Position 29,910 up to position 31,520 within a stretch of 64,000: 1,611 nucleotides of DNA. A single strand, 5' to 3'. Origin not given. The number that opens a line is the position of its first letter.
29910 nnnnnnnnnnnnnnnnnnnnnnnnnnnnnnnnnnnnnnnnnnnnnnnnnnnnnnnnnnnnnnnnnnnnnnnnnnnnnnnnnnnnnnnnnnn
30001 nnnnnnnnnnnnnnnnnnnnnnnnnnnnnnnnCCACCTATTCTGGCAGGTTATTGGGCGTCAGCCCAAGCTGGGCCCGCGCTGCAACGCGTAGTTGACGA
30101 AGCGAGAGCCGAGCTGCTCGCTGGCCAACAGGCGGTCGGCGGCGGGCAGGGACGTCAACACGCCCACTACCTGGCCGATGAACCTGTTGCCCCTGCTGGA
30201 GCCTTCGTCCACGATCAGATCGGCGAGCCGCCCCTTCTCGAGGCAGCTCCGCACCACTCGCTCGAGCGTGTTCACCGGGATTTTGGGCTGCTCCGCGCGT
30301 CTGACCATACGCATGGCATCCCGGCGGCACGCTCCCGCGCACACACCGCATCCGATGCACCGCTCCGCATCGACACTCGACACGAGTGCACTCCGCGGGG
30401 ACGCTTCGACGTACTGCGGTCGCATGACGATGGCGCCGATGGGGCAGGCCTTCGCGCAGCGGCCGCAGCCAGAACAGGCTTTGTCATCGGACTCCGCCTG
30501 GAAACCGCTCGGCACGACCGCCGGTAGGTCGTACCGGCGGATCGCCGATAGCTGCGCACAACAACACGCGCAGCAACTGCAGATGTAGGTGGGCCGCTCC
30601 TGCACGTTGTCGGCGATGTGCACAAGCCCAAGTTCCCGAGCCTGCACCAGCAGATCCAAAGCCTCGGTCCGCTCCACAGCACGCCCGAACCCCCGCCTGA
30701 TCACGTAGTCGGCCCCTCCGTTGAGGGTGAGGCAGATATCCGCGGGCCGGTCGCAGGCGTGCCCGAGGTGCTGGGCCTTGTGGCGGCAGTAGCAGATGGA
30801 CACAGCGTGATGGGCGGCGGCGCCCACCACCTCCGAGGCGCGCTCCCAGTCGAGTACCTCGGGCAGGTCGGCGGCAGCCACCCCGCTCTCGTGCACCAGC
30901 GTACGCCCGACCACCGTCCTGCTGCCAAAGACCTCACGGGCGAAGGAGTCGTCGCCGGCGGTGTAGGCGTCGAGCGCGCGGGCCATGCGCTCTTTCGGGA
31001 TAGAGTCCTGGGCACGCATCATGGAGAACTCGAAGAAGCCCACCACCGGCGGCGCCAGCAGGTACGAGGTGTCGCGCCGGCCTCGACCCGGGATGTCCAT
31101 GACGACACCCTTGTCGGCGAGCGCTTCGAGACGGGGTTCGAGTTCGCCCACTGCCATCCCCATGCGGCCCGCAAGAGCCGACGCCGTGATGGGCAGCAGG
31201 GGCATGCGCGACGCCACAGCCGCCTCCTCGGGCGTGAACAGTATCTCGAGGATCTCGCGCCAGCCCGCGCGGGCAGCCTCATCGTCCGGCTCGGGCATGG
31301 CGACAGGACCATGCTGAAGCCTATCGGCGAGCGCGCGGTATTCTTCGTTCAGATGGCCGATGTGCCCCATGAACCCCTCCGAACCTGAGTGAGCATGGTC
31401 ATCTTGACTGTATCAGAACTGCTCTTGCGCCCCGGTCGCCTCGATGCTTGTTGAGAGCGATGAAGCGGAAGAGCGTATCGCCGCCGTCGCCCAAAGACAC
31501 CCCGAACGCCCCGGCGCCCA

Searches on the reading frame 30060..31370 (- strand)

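Call 36: search_protein_families(library=pfam, proteins=[window:30060-31370:-], max_evalue=0.00001)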
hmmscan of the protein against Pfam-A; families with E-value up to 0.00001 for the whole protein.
window:30060-31370:- (436 aa): 5 families
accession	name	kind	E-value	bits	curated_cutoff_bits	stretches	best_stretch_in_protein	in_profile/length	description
PF00037.32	Fer4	-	5.1e-12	45.5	21.1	0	333-353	3-23/24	4Fe-4S binding domain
PF12838.12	Fer4_7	-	2.8e-09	37.7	27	1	299-352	2-52/52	4Fe-4S dicluster domain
PF13187.11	Fer4_9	-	1e-07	32.3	27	1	298-353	1-52/52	4Fe-4S dicluster domain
PF12837.12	Fer4_6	-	7.5e-06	26.1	25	0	293-314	3-24/24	4Fe-4S binding domain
PF13237.11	Fer4_10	-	9.4e-06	25.9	25.5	1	294-348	4-52/53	4Fe-4S dicluster domain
